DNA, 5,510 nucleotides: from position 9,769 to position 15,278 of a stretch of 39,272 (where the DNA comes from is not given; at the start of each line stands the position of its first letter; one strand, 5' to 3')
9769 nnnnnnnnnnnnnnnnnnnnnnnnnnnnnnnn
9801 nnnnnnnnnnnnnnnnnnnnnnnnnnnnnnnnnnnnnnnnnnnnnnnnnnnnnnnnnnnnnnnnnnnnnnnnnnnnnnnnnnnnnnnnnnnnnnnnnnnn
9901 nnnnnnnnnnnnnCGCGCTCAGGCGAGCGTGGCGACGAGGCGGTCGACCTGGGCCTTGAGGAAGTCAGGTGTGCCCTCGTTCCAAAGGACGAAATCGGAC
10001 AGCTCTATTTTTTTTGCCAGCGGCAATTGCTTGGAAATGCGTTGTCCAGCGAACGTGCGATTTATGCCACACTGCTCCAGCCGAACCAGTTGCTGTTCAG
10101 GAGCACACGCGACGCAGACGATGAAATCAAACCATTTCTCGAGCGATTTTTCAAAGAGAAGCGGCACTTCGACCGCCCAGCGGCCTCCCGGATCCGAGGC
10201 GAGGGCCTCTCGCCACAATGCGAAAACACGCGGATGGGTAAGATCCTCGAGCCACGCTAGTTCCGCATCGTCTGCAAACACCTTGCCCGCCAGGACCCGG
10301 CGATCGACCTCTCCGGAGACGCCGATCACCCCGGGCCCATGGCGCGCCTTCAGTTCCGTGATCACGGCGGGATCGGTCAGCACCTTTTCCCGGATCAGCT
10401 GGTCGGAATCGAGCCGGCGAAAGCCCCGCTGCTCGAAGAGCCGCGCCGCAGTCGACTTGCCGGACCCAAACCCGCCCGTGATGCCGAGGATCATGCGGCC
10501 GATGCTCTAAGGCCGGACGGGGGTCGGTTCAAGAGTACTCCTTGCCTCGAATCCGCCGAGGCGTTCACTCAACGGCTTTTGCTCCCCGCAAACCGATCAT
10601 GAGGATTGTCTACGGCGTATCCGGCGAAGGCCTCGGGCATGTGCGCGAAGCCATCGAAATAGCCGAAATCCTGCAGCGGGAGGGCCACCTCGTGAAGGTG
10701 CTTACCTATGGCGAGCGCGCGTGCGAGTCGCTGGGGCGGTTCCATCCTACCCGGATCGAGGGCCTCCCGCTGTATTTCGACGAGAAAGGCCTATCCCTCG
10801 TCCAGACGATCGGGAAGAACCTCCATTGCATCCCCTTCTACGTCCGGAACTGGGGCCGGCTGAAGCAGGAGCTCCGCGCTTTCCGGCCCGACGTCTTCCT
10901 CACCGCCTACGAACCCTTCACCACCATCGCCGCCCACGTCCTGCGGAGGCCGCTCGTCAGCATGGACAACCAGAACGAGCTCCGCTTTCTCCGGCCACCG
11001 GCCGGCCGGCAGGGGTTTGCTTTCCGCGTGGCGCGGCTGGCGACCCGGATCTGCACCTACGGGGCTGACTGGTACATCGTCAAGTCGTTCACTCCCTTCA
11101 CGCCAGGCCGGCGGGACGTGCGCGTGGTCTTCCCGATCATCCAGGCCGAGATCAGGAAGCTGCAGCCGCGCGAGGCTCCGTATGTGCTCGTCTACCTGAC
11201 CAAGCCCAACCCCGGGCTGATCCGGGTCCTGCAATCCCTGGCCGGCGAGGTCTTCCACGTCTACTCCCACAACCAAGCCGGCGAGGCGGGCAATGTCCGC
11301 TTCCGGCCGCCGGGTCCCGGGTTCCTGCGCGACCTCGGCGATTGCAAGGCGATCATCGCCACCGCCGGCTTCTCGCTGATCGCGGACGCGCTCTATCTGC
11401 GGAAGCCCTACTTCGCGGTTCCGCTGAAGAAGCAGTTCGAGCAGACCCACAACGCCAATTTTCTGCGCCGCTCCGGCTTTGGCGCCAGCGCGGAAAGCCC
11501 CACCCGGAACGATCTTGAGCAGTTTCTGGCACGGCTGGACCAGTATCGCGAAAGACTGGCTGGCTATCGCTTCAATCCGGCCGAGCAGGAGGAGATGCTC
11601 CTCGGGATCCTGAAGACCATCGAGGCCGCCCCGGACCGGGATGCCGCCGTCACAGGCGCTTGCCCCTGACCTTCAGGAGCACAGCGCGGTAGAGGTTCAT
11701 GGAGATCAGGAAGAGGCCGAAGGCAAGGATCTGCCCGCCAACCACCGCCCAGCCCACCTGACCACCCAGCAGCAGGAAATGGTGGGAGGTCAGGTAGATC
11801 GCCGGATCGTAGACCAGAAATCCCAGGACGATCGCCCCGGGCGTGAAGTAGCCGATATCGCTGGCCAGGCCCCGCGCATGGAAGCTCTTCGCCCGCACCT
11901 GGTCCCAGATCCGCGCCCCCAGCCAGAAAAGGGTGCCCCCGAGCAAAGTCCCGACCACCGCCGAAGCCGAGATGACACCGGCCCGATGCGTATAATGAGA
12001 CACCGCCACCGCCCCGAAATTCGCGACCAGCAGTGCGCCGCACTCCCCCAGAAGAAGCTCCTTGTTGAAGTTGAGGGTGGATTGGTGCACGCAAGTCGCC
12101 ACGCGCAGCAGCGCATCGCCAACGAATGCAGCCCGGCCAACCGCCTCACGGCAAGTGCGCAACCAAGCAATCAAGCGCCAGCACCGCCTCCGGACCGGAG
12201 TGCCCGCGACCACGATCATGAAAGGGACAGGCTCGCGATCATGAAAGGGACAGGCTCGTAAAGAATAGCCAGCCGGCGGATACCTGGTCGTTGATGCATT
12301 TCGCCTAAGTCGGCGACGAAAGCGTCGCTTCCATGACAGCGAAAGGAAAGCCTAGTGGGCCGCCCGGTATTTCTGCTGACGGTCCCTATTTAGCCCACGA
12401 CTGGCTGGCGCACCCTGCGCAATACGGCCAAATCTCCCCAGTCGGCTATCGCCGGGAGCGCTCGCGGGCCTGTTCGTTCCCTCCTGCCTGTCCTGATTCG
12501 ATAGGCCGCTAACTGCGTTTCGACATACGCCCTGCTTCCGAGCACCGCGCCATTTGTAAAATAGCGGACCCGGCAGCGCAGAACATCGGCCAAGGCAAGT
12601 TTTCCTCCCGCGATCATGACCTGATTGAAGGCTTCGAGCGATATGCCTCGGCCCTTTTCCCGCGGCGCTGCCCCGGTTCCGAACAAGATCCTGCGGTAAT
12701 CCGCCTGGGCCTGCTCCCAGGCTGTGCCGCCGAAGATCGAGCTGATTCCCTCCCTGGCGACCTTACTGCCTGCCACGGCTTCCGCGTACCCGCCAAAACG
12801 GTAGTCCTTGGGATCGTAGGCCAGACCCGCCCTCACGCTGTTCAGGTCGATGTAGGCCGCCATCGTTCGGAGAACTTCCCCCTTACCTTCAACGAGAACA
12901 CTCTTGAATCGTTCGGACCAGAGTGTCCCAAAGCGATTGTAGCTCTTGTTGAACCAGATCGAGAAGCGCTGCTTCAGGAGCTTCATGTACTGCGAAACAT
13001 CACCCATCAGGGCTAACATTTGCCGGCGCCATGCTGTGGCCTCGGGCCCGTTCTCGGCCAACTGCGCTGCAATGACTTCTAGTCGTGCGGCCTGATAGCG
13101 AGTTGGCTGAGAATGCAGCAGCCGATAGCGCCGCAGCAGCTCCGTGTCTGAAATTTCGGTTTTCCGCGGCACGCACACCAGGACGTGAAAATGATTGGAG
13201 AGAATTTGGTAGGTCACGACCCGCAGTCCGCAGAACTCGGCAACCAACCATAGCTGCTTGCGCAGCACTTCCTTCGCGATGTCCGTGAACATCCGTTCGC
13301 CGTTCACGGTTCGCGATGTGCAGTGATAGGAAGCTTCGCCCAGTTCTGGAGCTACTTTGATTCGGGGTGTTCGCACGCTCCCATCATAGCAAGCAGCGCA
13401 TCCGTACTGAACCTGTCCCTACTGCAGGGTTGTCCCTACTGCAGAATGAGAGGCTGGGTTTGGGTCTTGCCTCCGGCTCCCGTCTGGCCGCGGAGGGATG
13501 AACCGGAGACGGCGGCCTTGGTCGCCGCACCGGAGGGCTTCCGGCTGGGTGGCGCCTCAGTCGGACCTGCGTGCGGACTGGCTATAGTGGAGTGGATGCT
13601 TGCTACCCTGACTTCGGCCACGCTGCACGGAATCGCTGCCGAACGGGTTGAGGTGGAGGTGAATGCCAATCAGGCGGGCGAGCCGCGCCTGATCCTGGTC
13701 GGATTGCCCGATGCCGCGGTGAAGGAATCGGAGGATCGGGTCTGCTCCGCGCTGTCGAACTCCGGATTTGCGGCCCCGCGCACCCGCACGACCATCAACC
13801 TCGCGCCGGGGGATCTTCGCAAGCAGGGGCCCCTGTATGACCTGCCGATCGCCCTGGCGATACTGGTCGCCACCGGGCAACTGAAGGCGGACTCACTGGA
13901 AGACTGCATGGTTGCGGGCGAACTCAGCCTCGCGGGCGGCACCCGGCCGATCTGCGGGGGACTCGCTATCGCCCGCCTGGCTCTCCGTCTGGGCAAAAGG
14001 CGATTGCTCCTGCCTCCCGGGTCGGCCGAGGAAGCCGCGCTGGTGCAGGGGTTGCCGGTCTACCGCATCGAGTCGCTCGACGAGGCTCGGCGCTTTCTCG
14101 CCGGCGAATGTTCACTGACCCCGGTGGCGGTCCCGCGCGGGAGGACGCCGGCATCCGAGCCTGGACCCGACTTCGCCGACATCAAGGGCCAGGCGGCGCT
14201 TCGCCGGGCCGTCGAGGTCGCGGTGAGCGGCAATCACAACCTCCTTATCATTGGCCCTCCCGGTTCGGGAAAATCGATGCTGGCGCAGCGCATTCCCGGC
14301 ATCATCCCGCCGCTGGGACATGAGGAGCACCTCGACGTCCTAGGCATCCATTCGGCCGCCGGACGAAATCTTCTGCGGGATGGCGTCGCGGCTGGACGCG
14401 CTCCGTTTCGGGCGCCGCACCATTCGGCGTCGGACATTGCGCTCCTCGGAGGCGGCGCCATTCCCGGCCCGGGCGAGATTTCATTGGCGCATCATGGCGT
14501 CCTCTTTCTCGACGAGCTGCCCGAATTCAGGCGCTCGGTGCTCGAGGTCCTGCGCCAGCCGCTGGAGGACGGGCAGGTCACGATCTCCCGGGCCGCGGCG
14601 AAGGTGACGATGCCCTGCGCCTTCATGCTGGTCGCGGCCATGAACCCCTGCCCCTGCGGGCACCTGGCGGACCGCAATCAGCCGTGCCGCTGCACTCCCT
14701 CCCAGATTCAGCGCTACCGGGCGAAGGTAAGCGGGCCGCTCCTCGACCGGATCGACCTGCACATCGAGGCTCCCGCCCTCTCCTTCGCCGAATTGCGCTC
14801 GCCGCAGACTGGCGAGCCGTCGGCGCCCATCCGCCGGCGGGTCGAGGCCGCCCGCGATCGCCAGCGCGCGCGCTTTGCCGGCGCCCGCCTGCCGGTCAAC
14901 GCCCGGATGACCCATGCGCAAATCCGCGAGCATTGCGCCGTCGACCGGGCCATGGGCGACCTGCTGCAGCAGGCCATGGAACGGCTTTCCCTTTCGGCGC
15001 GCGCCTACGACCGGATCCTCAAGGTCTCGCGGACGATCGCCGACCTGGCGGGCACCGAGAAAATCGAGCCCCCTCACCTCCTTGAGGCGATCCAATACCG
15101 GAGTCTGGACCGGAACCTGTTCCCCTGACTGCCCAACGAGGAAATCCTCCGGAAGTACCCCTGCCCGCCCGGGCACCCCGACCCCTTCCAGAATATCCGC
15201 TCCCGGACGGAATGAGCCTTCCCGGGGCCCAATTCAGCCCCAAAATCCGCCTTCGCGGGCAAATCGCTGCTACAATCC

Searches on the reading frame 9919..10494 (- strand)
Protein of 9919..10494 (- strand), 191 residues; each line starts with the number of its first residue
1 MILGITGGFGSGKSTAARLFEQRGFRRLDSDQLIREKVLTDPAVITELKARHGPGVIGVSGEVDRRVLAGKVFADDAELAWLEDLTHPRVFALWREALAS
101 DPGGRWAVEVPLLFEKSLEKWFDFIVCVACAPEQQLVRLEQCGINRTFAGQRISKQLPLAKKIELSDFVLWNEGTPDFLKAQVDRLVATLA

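Call 98: search_protein_families(library=pfam, proteins=[window:9919-10494:-], max_evalue=0.001)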
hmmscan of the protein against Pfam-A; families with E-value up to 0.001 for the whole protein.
window:9919-10494:- (191 aa): 1 family
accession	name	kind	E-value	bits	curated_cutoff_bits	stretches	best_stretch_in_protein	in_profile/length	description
PF01121.26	CoaE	-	2.4e-40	138.6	27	1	1-175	1-177/180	Dephospho-CoA kinase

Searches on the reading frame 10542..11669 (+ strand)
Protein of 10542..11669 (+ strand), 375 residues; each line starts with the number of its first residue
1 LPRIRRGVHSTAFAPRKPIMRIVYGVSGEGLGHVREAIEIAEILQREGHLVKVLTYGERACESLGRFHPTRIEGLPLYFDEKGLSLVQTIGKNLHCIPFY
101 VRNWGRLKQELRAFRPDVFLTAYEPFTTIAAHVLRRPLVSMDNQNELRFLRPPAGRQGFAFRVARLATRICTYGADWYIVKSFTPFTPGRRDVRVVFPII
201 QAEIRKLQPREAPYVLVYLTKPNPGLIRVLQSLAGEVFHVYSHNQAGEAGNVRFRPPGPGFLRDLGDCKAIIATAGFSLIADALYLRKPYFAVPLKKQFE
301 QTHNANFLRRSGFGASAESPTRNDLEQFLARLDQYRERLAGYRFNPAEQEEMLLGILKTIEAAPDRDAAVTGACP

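Call 61: search_protein_families(library=pfam, proteins=[window:10542-11669:+], max_evalue=0.001)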
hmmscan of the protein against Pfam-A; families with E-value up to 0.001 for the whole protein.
window:10542-11669:+ (375 aa): 3 families
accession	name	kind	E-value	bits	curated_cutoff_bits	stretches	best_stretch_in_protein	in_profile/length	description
PF13528.12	Glyco_trans_1_3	-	3.6e-64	217.4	25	1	20-332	1-321/322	Glycosyl transferase family 1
PF13439.12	Glyco_transf_4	-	4.1e-05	24.1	28.5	1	37-179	8-138/170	Glycosyltransferase Family 4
PF13579.12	Glyco_trans_4_4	-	0.00011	23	29.7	1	37-137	7-96/158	Glycosyl transferase 4-like domain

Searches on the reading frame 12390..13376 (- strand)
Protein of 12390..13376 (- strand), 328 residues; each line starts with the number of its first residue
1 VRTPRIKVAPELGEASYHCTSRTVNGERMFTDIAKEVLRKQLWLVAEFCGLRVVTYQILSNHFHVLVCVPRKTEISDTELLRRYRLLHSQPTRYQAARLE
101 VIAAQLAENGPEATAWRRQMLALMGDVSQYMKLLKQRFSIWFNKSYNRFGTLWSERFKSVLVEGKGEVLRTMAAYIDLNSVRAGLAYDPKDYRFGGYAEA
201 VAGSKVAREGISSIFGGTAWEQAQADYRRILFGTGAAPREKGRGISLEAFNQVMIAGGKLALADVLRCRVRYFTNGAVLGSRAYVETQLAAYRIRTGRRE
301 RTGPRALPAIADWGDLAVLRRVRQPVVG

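Call 61: search_protein_families(library=pfam, proteins=[window:12390-13376:-], max_evalue=0.001)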
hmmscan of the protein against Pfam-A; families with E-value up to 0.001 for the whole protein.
window:12390-13376:- (328 aa): 1 family
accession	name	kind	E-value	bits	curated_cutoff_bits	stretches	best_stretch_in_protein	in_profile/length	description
PF01797.21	Y1_Tnp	-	6.5e-10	39.6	23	1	15-77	5-67/121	Transposase IS200 like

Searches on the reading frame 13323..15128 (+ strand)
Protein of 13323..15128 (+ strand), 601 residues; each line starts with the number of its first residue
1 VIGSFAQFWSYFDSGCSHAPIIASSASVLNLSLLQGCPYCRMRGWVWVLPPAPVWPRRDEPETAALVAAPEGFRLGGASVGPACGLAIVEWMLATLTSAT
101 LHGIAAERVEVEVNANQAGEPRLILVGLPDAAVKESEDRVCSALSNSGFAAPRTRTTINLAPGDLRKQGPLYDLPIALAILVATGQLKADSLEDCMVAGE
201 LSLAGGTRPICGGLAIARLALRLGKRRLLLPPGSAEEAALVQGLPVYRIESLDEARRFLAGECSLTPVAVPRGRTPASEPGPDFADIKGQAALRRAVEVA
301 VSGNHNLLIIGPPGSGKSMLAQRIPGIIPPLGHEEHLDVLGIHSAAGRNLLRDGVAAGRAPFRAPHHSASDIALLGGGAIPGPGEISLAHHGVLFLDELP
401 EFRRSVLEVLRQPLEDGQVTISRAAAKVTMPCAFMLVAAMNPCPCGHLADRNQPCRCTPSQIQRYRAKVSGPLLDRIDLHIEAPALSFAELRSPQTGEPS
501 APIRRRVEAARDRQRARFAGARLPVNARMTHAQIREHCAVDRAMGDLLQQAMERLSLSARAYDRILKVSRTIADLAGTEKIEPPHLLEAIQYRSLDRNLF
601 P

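Call 61: search_protein_families(library=pfam, proteins=[window:13323-15128:+], max_evalue=0.001)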
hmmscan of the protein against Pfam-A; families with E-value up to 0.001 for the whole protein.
window:13323-15128:+ (601 aa): 8 families
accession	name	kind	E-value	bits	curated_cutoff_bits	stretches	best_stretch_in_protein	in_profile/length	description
PF01078.27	Mg_chelatase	-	7.6e-90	300.3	20.3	1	283-489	1-205/207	Magnesium chelatase, subunit ChlI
PF13541.12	ChlI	-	1.5e-35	122.1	27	1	111-232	1-119/121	Subunit ChlI of Mg-chelatase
PF13335.12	Mg_chelatase_C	-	1.1e-33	116.2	26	1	497-593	1-94/94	Magnesium chelatase, subunit ChlI C-terminal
PF07728.20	AAA_5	-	5.6e-09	36.6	22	1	306-446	1-126/139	AAA domain (dynein-related subfamily)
PF00493.29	MCM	-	1.6e-07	31.1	23.3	1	384-445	115-175/224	MCM P-loop domain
PF00158.32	Sigma54_activat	-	7e-06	26.3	20.2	0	382-441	85-142/168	Sigma-54 interaction domain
PF13191.12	AAA_16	-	0.00012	23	32.6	1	291-385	10-113/167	AAA ATPase domain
PF05496.18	RuvB_N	-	0.00058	20.1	27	0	387-422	81-116/159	Holliday junction DNA helicase RuvB P-loop domain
